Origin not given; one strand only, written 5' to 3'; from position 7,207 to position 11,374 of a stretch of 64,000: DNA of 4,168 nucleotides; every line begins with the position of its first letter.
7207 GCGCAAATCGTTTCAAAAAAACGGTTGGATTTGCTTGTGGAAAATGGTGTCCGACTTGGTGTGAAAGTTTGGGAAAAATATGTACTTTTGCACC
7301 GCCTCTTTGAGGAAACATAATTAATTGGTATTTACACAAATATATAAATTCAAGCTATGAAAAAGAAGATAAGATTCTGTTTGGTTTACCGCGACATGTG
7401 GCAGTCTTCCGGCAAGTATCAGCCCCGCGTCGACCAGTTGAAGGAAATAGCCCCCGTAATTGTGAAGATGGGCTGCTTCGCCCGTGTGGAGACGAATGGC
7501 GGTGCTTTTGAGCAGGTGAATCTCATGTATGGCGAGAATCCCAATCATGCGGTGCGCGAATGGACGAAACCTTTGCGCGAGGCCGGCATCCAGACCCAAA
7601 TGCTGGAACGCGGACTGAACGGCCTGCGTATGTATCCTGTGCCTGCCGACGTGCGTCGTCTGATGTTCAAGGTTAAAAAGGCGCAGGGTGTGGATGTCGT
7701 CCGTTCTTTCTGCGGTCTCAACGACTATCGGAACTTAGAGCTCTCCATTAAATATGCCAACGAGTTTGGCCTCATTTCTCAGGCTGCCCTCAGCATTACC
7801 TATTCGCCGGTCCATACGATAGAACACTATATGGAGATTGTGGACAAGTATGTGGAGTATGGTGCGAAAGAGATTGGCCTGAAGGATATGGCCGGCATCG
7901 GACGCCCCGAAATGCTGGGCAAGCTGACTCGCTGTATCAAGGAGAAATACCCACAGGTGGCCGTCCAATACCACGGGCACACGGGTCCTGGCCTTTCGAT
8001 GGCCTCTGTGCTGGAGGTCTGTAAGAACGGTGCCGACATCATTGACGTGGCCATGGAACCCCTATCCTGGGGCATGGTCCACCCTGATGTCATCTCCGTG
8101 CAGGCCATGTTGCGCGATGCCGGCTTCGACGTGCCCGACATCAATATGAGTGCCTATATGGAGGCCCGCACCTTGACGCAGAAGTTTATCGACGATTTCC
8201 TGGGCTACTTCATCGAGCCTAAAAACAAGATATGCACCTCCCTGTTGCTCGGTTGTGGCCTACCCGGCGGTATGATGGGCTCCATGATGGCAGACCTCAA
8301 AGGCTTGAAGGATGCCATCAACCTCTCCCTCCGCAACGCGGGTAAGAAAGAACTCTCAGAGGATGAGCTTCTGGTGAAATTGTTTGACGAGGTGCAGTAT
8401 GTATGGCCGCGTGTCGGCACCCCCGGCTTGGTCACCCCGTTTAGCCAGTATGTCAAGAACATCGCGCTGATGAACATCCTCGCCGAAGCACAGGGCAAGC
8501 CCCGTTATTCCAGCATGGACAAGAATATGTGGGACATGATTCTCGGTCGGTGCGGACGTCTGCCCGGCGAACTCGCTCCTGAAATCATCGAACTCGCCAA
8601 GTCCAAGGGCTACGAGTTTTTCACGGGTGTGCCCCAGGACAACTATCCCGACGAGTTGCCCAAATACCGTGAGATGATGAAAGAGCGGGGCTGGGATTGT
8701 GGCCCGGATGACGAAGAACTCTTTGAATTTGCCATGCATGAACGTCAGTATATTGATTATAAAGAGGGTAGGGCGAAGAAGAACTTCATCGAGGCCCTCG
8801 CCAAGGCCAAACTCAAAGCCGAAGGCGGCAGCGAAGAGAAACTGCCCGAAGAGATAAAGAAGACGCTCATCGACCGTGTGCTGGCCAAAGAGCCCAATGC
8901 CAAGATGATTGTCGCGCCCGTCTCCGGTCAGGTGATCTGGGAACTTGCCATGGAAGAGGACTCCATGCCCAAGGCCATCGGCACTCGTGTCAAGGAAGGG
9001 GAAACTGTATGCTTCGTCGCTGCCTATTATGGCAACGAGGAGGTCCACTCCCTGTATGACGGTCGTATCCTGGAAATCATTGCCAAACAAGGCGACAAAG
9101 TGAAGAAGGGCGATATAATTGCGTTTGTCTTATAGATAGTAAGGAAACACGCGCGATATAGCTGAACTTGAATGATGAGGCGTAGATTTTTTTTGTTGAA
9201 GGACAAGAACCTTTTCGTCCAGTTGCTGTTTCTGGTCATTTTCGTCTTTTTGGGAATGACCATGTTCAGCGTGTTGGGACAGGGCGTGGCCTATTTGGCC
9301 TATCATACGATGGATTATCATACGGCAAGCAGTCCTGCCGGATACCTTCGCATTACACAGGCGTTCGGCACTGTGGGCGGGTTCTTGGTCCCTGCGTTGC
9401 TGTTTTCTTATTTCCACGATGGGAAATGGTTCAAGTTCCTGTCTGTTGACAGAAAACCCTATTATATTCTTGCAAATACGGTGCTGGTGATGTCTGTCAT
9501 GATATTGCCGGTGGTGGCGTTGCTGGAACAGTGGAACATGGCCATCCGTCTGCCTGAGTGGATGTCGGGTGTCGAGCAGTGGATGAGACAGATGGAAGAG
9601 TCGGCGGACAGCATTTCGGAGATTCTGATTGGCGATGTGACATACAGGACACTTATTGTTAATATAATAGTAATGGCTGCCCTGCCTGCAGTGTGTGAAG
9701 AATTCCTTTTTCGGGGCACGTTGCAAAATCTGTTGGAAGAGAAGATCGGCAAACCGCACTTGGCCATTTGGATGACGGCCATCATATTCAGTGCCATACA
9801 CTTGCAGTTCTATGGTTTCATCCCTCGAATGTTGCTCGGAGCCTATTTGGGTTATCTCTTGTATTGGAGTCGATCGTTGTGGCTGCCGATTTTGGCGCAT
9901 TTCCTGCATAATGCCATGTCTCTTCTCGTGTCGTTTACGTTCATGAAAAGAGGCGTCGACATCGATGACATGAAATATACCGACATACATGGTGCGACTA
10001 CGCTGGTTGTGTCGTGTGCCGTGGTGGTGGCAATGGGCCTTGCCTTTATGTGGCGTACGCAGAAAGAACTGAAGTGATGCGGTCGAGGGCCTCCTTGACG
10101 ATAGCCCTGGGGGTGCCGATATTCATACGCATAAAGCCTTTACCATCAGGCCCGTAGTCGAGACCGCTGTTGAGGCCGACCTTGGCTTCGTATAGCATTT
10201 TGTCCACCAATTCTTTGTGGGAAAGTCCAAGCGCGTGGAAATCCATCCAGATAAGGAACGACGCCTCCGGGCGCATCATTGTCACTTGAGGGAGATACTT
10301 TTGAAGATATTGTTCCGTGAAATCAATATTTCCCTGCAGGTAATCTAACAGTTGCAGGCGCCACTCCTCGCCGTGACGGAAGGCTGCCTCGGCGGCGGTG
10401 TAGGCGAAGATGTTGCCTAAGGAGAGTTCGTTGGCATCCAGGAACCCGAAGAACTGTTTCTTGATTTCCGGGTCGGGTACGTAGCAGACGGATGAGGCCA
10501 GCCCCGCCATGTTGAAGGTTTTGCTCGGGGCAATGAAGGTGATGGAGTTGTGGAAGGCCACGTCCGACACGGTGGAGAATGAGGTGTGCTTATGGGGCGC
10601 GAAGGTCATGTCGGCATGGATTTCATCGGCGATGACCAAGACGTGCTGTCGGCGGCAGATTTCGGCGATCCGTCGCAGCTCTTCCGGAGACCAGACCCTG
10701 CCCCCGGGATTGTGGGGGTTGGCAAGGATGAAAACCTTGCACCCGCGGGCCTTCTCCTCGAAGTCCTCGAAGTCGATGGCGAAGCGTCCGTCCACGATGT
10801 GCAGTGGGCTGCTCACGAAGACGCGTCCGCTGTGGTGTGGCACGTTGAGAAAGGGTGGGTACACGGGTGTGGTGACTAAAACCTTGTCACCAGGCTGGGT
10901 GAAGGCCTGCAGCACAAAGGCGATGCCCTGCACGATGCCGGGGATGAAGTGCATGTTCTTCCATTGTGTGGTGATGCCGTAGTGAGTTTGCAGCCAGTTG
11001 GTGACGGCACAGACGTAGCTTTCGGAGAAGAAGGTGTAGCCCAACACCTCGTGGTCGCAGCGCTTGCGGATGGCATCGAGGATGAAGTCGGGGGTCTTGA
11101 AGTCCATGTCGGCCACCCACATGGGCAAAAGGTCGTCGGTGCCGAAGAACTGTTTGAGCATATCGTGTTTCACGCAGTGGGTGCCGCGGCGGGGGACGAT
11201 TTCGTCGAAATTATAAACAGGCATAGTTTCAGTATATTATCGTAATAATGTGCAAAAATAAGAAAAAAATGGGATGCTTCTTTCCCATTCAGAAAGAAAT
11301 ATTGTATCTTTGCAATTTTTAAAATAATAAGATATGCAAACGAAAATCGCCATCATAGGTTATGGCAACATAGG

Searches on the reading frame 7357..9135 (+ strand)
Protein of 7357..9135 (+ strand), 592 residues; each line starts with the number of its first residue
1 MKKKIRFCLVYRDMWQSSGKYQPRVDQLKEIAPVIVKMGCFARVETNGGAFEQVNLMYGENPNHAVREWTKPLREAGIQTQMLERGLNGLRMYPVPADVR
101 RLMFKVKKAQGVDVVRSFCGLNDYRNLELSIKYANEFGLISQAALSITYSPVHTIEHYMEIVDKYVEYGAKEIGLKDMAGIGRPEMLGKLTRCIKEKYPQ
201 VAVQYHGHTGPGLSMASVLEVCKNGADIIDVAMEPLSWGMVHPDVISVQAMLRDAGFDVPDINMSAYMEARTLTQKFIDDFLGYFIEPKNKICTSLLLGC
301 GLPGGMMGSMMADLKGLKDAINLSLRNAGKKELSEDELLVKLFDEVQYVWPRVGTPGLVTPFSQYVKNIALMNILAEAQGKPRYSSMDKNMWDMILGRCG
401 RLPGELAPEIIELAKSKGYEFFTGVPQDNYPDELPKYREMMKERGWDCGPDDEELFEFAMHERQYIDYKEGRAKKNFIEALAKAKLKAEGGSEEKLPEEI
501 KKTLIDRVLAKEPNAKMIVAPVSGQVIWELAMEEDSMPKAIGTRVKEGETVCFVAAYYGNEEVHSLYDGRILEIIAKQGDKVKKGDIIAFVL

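Call 57: search_protein_families(library=pfam, proteins=[window:7357-9135:+], max_evalue=0.0001)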
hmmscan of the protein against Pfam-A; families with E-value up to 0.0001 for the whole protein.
window:7357-9135:+ (592 aa): 3 families
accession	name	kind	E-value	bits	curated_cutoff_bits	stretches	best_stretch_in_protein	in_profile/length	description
PF02436.23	PYC_OADA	-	5.7e-15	56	27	1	343-486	31-178/201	Conserved carboxylase domain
PF00682.25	HMGL-like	-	2.9e-09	37.2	29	1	131-233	119-220/260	HMGL-like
PF00364.28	Biotin_lipoyl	-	4e-06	27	22.1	1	539-589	21-71/73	Biotin-requiring enzyme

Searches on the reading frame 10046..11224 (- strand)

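Call 57: search_protein_families(library=pfam, proteins=[window:10046-11224:-], max_evalue=0.0001)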
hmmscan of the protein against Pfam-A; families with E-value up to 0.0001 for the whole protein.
window:10046-11224:- (392 aa): 1 family
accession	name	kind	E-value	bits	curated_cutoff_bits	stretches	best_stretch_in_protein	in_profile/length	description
PF00155.27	Aminotran_1_2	-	4.6e-35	121.9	19.7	1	47-383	21-361/361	Aminotransferase class I and II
